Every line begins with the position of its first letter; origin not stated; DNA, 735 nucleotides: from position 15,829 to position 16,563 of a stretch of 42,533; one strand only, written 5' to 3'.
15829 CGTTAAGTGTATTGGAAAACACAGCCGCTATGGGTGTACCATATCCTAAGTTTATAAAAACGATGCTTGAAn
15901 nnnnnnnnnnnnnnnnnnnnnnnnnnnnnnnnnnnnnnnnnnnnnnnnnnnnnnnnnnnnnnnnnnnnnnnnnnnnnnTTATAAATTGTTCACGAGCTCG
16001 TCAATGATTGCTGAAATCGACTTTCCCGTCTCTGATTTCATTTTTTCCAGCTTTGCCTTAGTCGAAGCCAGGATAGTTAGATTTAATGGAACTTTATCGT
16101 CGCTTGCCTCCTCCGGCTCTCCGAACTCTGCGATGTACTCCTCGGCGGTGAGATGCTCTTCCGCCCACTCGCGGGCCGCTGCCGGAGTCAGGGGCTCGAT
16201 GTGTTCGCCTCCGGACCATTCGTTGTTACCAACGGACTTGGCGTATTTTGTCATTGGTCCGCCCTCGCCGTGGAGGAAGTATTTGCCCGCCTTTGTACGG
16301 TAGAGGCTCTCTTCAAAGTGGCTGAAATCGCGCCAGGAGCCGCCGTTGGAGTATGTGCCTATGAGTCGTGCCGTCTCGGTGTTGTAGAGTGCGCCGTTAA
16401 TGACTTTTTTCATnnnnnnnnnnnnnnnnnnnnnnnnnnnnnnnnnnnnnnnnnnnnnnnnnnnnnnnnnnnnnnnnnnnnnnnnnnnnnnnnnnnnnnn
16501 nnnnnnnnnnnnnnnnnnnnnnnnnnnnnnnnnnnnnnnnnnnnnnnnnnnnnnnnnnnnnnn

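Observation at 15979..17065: Consensus-promoter two-gene cassette of unknown function at the lysis/attP junction (candidate prophage defence, exclusion or TA module)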

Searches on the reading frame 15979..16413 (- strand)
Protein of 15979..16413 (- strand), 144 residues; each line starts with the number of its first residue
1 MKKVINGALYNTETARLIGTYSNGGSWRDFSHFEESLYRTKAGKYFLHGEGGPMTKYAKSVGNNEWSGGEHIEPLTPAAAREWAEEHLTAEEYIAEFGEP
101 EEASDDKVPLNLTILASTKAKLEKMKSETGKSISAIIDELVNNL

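Call 3: search_protein_families(library=pfam, proteins=[window:15979-16413:-], max_evalue=1)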
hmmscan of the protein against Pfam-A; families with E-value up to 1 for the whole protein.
window:15979-16413:- (144 aa): 1 family
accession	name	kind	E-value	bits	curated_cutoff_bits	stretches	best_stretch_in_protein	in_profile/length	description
PF01402.27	RHH_1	-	0.019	15.3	20.5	1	110-141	2-33/39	Ribbon-helix-helix protein, copG family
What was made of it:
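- On Ribbon-helix-helix (CopG/Arc/MetJ) superfamily: RHH_1 scores 15.3 bits against a cut-off of 20.5 (call 3).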

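Call 4: search_protein_families(library=phrogs, proteins=[window:15979-16413:-], max_evalue=1)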
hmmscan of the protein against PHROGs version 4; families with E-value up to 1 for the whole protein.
window:15979-16413:- (144 aa): 2 families
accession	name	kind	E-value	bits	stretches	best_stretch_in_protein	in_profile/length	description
phrog_582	-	transcription regulation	0.046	15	1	95-142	45-92/105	Arc-like repressor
phrog_26094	-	unknown function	0.74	11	0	69-88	34-53/73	-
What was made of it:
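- On P22 immI-type secondary immunity (Arc/Mnt plus antirepressor): No such Pfam or PHROG match for A (calls 3, 4).
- A weak PHROG match of B to an Arc-like repressor (call 4). A has no Ant, KilA-C, Bro or other antirepressor domain (calls 3, 4).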

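Call 5: search_protein_families(library=padloc, proteins=[window:15979-16413:-], max_evalue=1)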
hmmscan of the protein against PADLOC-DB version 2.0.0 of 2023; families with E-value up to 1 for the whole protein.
window:15979-16413:- (144 aa): 0 families
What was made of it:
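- No PADLOC match (call 5).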

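Call 6: search_protein_families(library=ncbifam, proteins=[window:15979-16413:-], max_evalue=1)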
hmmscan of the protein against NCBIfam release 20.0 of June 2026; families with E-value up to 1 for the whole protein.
window:15979-16413:- (144 aa): 1 family
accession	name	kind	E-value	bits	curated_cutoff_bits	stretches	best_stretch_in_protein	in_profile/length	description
NF041200.1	mob_BfmA_Nterm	domain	0.051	13.8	24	1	112-141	4-33/81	BfmA/BtgA family mobilization protein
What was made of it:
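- No hits in Pfam, PHROGs, PADLOC or NCBIfam (calls 3-6).
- Tried and rejected: Family libraries: Pfam, PHROGs, PADLOC and NCBIfam scans of both proteins gave nothing beyond a weak RHH match (calls 3-6).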

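Call 11: find_homologous_proteins(query=window:15979-16413:-)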
Query window:15979-16413:- (144 aa): 943 proteins with E <= 0.001 among 956 candidates; the best 120 are listed.
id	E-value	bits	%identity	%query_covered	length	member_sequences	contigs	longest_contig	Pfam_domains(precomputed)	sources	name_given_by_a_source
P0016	6.0e-90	316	100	100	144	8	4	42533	-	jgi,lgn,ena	-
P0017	2.2e-88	311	98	100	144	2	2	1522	-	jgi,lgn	jgi:hypothetical protein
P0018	1.4e-75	270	84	100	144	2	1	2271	-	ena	-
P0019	9.6e-74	264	85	100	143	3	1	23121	-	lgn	-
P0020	8.4e-65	235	74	100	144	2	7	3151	-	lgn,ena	-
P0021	4.1e-63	229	73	97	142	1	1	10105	-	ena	-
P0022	5.2e-63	229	73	100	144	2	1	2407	-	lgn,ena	-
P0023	5.7e-63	229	76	97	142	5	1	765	-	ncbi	-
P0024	8.7e-61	222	72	100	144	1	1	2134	-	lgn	-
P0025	1.9e-59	218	66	100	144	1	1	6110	-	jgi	jgi:hypothetical protein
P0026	1.9e-56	208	67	99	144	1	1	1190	-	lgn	-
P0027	7.7e-56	206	62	100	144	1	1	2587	-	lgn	-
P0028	1.1e-55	205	70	97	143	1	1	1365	-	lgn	-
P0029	1.3e-55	205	67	97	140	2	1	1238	-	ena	-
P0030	1.2e-54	202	63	99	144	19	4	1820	PF01402.28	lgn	-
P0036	8.1e-52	193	64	99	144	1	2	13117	-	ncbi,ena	-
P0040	8.8e-51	190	65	98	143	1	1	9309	-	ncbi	-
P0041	4.8e-50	187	60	100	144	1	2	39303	-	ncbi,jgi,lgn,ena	-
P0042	5.3e-50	187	65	97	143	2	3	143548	-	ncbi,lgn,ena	-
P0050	1.4e-48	182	61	99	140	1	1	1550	PF01402.28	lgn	-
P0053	1.1e-47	180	59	99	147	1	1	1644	PF01402.28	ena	-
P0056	3.3e-47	178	63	100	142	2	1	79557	-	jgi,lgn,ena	-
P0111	2.1e-43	166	60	97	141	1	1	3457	PF01402.28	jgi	jgi:hypothetical protein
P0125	1.2e-42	163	59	97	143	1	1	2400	-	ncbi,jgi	jgi:hypothetical protein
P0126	1.2e-42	163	58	100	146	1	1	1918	PF01402.28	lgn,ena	-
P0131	1.5e-42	163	56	100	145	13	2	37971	-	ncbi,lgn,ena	-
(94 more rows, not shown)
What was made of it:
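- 15979..16413 (-): Gene B, 144 aa. It has a conserved N-terminal beta-rich domain (aa 1 to about 100, nt 16413-16114), an acidic linker, and a C-terminal ribbon-helix-helix-like tail (aa about 107-144, nt 16095-15982). At least 943 homologue clusters (call 11).
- On Ribbon-helix-helix (CopG/Arc/MetJ) superfamily: Several homologues pass PF01402 in precomputed tables (call 11).
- Some family members carry a precomputed PF01402 hit (call 11).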

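Call 19: find_encoding_contigs(protein=P0019, flank=5000, max_places=2)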
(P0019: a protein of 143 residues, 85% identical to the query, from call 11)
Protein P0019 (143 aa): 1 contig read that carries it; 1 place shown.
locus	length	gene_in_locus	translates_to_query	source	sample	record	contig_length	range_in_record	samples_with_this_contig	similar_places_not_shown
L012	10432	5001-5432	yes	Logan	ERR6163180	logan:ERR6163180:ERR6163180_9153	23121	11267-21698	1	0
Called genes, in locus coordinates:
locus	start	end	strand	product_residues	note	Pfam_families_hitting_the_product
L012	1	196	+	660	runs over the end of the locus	-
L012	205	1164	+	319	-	-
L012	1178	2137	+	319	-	PF19789:DUF6273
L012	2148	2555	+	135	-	-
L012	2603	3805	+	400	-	PF09992:NAGPA, PF01510:Amidase_2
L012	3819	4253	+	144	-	PF05105:Phage_holin_4_1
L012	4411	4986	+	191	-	-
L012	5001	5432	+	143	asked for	-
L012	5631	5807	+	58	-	PF12728:HTH_17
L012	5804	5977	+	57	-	-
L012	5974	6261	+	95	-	-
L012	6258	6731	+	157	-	PF05565:Sipho_Gp157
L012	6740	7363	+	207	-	PF04404:ERF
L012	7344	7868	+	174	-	-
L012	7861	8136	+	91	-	-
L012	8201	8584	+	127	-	PF00436:SSB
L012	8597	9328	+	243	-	-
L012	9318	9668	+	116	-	-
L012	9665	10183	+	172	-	PF04542:Sigma70_r2 (weak), PF08281:Sigma70_r4_2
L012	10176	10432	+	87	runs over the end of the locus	-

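Call 20: find_encoding_contigs(protein=P0042, flank=5000, max_places=3)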
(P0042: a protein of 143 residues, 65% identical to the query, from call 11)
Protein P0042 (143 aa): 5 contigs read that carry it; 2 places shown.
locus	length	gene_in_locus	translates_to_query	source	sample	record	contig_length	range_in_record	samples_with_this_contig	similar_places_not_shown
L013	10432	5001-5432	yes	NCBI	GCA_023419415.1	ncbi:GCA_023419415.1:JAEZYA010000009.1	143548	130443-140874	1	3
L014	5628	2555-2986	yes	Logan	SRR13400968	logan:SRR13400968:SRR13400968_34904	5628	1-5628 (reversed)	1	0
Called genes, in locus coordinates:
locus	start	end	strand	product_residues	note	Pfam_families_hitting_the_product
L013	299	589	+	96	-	-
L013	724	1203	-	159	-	PF01325:Fe_dep_repress, PF12802:MarR_2 (weak), PF02742:Fe_dep_repr_C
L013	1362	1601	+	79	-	PF04023:FeoA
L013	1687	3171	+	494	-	PF03193:RsgA_GTPase (faint), PF01926:MMR_HSR1, PF02421:FeoB_N, PF17910:FeoB_Cyto (weak)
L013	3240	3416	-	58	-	-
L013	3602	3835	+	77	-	-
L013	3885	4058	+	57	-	-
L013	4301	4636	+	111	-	-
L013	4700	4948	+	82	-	-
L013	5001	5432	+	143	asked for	-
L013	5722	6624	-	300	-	PF01520:Amidase_3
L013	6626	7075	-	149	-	PF05105:Phage_holin_4_1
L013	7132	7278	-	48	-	-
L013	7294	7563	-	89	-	-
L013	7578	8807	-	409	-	-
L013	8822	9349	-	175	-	PF10076:Phage_Mu_Gp48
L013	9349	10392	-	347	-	PF04865:Baseplate_J, PF26078:Baseplate_J_M, PF26079:Baseplate_J_C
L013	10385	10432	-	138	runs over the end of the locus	PF10934:Sheath_initiator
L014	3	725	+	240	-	?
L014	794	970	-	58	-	-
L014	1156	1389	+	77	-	-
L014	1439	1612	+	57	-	-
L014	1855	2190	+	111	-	-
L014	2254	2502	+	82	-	-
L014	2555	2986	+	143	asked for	-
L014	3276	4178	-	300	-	PF01520:Amidase_3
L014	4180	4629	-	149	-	PF05105:Phage_holin_4_1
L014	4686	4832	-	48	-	-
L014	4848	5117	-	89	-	-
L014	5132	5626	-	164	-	?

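Call 21: find_encoding_contigs(protein=P0056, flank=5000, max_places=2)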
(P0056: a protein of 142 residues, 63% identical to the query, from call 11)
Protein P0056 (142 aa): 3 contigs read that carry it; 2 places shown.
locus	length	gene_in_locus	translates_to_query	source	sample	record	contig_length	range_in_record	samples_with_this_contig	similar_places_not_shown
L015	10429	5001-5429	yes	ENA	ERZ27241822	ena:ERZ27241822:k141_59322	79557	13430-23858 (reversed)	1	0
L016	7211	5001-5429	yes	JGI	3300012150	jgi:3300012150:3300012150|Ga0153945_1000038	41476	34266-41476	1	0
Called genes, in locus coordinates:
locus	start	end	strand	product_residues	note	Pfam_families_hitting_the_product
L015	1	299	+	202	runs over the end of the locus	-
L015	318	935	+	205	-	-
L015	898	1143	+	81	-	-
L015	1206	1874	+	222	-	-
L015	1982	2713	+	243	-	-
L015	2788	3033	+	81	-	-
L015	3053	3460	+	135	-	-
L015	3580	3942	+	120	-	-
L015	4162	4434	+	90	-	-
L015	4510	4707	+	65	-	-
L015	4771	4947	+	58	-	-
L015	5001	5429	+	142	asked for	-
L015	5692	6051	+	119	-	-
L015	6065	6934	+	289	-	PF11167:DUF2953 (weak)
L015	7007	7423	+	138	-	PF09579:Spore_YtfJ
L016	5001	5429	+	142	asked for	-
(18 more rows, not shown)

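Call 24: search_solved_structures(query=window:15979-16413:-, max_evalue=10)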
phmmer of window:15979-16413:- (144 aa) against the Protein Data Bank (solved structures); distinct sequences matched with E-value up to 10: 2.
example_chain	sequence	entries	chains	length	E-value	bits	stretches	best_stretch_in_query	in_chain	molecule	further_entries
7pkt_I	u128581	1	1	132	1.1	12.6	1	59-133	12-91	mL63/57/60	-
7k74_A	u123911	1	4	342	1.7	11.9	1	40-99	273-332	Fructose-1,6-bisphosphatase class 1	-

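Call 31: search_dna_similar(query=window:15979-16413:-, collection=phages, mode=protein, max_rows=25)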
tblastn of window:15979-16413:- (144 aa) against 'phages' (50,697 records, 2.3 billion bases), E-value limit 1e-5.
Records with a match: 7; places in all: 7; records where one place covers at least 80% of the query: 4.
Best place of each record, by identity: 60-80% 1; <60% 6.
By first word of the organism name: Lactobacillus 2; bajarodino 2; Paracoccus 2; Caudoviricetes 1.
By host as written in the record: Paracoccus sp. HS3 2; Methanomicrobiales 1; Limosilactobacillus fermentum IMAU32646 1; Lactobacillus gasseri 1; - 1; Peromyscus fraterculus 1.
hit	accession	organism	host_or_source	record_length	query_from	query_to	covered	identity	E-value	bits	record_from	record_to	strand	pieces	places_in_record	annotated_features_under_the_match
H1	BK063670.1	Caudoviricetes sp. vir526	Methanomicrobiales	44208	1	105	73%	60.0%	4e-33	127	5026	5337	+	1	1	hypothetical protein (x3)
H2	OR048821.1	Lactobacillus phage LFP01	Limosilactobacillus fermentum IMAU32646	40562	1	137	95%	39.3%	3e-23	100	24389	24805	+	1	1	hypothetical protein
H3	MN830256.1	Lactobacillus phage JNU_P7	Lactobacillus gasseri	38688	1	141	98%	37.5%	3e-21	94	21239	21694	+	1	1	hypothetical protein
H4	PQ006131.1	bajarodino virus 48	Neotoma bryanti feces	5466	1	143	99%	29.9%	3e-9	59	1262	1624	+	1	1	hypothetical protein (x2)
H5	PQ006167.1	bajarodino virus 27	Peromyscus fraterculus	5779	1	141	98%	29.1%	1e-7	55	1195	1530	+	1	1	hypothetical protein (x2)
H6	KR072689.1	Paracoccus phage Shpa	Paracoccus sp. HS3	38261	1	84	58%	43.5%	6e-10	62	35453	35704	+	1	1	hypothetical protein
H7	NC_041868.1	Paracoccus phage Shpa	Paracoccus sp. HS3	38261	1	84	58%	43.5%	6e-10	62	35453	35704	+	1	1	hypothetical protein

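Call 33: search_dna_similar(query=window:15979-16413:-, collection=plasmids, mode=protein, max_rows=30)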
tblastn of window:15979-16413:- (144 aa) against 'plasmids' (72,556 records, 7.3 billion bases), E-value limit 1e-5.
Records with a match: 7; places in all: 7; records where one place covers at least 80% of the query: 2.
Best place of each record, by identity: <60% 7.
By first word of the organism name: Monoglobus 1; Selenomonas 1; Methylobacterium 1; Vagococcus 1; Halorubrum 1; Caminibacter 1; Lactococcus 1.
By predicted mobility (MOB-suite, as given by PLSDB): non-mobilizable 6; mobilizable 1.
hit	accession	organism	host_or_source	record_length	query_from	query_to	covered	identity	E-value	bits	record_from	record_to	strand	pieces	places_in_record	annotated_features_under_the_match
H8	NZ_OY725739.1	Monoglobus pectinilyticus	-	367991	1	144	100%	42.6%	1e-26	110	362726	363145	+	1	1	hypothetical protein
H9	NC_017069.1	Selenomonas ruminantium subsp. lactilytica TAM6421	-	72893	1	114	79%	39.5%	4e-13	72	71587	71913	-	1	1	hypothetical protein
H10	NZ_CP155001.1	Methylobacterium fujisawaense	concrete cylinder weathered outdoors on ...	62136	1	137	95%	30.0%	7e-8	57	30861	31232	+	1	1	toxin-antitoxin system HicB family antitoxin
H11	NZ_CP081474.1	Vagococcus fluvialis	Hymeniacidon perlevis,isolate,marine ...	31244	1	94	65%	43.6%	2e-13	73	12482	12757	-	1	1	hypothetical protein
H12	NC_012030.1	Halorubrum lacusprofundi ATCC 49239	-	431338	1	98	68%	41.4%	4e-14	75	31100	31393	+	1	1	hypothetical protein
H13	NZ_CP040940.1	Caminibacter pacificus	cell culture,deep-sea hydrothermal vent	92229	4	108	73%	34.9%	2e-6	53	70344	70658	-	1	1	hypothetical protein (x2)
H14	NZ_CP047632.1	Lactococcus raffinolactis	pure culture from sewage,sewage from ...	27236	1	91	63%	39.6%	6e-12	69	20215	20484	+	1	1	hypothetical protein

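Call 36: get_annotated_region(hit=H10, flank=3000)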
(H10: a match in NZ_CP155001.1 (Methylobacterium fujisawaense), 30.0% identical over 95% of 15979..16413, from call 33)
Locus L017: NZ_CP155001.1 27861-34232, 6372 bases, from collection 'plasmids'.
description: Methylobacterium fujisawaense strain C14 plasmid unnamed2, complete sequence
organism: Methylobacterium fujisawaense (NCBI taxid 107400)
taxonomy: Bacteria; Pseudomonadota; Alphaproteobacteria; Hyphomicrobiales; Methylobacteriaceae; Methylobacterium; Methylobacterium fujisawaense
host: -; source: concrete cylinder weathered outdoors on green roof; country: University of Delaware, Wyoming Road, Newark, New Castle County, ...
typing (MOB-suite, as given by PLSDB): mobilizable; relaxase MOBF
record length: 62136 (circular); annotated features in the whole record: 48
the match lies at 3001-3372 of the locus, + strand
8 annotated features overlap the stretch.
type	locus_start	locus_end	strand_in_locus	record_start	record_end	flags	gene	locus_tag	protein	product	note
CDS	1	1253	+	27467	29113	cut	-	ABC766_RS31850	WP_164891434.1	DDE-type integrase/transposase/recombinase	-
CDS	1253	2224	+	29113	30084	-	-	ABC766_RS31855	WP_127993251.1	AAA family ATPase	-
CDS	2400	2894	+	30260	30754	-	-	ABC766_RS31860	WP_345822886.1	hypothetical protein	-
CDS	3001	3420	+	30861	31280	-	-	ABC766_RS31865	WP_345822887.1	toxin-antitoxin system HicB family antitoxin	-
CDS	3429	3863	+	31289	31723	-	-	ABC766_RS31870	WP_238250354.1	type II toxin-antitoxin system PemK/MazF family toxin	-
CDS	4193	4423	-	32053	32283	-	-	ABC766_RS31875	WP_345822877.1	hypothetical protein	-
CDS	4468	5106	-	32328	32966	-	-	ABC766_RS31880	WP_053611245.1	ParA family protein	-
CDS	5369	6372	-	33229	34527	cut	-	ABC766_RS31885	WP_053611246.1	ATP-binding protein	-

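Call 37: find_related_loci(query=A2, collection=genome_contigs, flank=4000)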
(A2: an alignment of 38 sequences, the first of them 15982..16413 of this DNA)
Query A2 (144 aa) in genome_contigs; peptide patterns used: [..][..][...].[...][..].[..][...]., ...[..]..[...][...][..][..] (x = any residue, [..] = any of these).
317 stretches matched a pattern; 134 encode a relative of the query (tblastn E <= 1e-3); the best 80 are kept; 80 distinct loci.
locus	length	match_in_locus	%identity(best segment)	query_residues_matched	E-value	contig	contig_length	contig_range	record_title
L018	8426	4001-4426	64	1-142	3e-57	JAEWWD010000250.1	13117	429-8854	MAG: Bacillota bacterium isolate OH_SDB_86 k127_49410, whole genome shotgun sequence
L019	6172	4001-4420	65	1-141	9e-56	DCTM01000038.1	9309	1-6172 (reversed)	MAG TPA_asm: Firmicutes bacterium UBA1440 UBA1440_contig_55757, whole genome shotgun sequence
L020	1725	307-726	57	1-141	5e-54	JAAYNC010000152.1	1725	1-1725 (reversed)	MAG: Eubacteriales Family XIII. Incertae Sedis bacterium isolate AS21ysBPME_109 134960_AS21, whole genome shotgun sequen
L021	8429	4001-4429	56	1-144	4e-48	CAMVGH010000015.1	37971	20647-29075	MAG TPA_asm: uncultured Clostridia bacterium isolate SRR8387719_bin.40_metaWRAP_v1.3_MAG genome assembly, contig: ERZ142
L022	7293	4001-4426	49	1-142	7e-45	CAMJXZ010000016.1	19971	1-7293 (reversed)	MAG: uncultured Clostridia bacterium isolate SRR12081293_bin.2_metaWRAP_v1.3_MAG genome assembly, contig: ERZ12289773.38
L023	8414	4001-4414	57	1-139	6e-45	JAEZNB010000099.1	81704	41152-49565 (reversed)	MAG: Bacillota bacterium isolate OH_CFB_136 k127_1158567, whole genome shotgun sequence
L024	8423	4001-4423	50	1-143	1e-44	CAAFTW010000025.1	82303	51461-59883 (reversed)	MAG TPA_asm: Clostridia bacterium, isolate HGM13489, WGS project CAAFTW010000000 data, contig: SRS295016_24_k89_19555, w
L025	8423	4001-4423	51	1-143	2e-42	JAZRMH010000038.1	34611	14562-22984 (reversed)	MAG: Faecousia sp. isolate T1900045427_YK20190118.MAGScoT_cleanbin_000004 SGB_7070_k141_682452, whole genome shotgun seq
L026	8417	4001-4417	50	1-143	5e-42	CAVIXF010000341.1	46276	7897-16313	Candidatus Gastranaerophilales bacterium HUM_1 isolate H07682-L1_cleanbin_000042 genome assembly, contig: Spades_H07682-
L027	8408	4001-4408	47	1-137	1e-41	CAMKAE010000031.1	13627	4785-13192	MAG: uncultured Clostridia bacterium isolate SRR12081293_bin.80_metaWRAP_v1.3_MAG genome assembly, contig: ERZ12289773.7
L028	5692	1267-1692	48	1-143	3e-41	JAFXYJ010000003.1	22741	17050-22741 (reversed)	MAG: Oscillospiraceae bacterium isolate RGIG6858 Sheep_Rumen-4__c54813, whole genome shotgun sequence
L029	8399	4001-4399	49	6-137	4e-41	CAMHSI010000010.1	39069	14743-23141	MAG: uncultured Clostridia bacterium isolate SRR11784292_bin.47_metaWRAP_v1.3_MAG genome assembly, contig: ERZ12202954.6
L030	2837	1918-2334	49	1-142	3e-40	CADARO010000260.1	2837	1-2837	MAG: uncultured Clostridiales bacterium isolate RUG13560 genome assembly, contig: RUG13560_asm_260, whole genome shotgun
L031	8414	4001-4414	47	1-141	6e-39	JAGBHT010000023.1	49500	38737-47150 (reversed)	MAG: Ruminiclostridium sp. isolate RGIG9130 Water_deer_Rectum.Co__c839306, whole genome shotgun sequence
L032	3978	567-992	48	1-143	3e-39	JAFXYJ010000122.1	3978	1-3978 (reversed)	MAG: Oscillospiraceae bacterium isolate RGIG6858 Sheep_Rumen-4__c1224033, whole genome shotgun sequence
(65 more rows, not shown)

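Call 38: find_related_loci(query=A2, collection=viral_contigs, flank=4000)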
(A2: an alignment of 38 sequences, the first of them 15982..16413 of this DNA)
Query A2 (144 aa) in viral_contigs; peptide patterns used: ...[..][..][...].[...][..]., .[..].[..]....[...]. (x = any residue, [..] = any of these).
599 stretches matched a pattern (row limit reached: there are more); 530 encode a relative of the query (tblastn E <= 1e-3); the best 80 are kept; 80 distinct loci.
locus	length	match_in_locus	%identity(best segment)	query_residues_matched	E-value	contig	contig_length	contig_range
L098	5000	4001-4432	84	1-144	3e-80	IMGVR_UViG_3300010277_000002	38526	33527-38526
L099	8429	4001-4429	60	1-144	4e-50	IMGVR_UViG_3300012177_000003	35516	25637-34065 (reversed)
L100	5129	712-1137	59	1-143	1e-49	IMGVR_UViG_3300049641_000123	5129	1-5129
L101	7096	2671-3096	58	1-143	4e-49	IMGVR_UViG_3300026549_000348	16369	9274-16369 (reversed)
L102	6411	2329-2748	55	1-141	2e-48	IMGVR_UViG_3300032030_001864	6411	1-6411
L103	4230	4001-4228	97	1-76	1e-47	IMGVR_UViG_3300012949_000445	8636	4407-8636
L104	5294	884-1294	61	1-138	2e-47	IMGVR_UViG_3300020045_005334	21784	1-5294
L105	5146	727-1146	54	1-139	3e-46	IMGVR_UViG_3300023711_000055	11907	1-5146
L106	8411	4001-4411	53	1-137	2e-46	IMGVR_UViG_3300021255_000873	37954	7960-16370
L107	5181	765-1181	60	1-139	3e-46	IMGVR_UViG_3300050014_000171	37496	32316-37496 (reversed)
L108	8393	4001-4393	60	6-137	6e-46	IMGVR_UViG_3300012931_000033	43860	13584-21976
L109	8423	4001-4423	52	1-142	3e-45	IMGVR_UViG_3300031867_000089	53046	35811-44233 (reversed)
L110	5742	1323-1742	52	1-142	2e-45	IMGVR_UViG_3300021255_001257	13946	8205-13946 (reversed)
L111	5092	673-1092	50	1-141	2e-44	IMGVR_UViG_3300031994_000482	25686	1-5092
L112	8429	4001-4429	47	1-144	8e-45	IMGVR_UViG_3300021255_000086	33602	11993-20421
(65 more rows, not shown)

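Call 41: predict_structure(alignment_id=A2)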
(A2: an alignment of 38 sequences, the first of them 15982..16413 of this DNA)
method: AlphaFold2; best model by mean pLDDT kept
length: 144 residues; sequences in the alignment: 38
mean_pLDDT: 87.5   pTM: 0.63
mean pLDDT of the five models: 87.5, 87.1, 86.8, 85.6, 77.4
residues with pLDDT >= 90: 72; 70-90: 61; 50-70: 11; < 50: 0
segments of 3 or more residues with pLDDT < 50: none
pLDDT, mean of each block of 10 residues (from residue 1): 92 95 86 95 95 92 89 95 94 86 60 81 84 84 81
secondary structure, 60 per line:
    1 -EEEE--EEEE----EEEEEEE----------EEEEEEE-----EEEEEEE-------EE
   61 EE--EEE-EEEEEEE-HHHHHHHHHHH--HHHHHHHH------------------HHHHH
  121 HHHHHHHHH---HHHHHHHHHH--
elements in order: E2-5 E8-11 E16-22 E33-39 E45-51 E59-62 E65-67 E69-75 H77-87 H90-97 H116-129 H133-142
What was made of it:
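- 15979..16413 (-): AF2 pLDDT 87.5 (call 41).
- Closest known: CopG/Arc/MetJ ribbon-helix-helix repressors. Same: The two predicted helices are at aa 116-129 and 133-142 (call 41).
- The AF2 monomer shows no strand there (call 41), which would be expected for a domain that forms its sheet only on dimerisation, but it is not proof.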
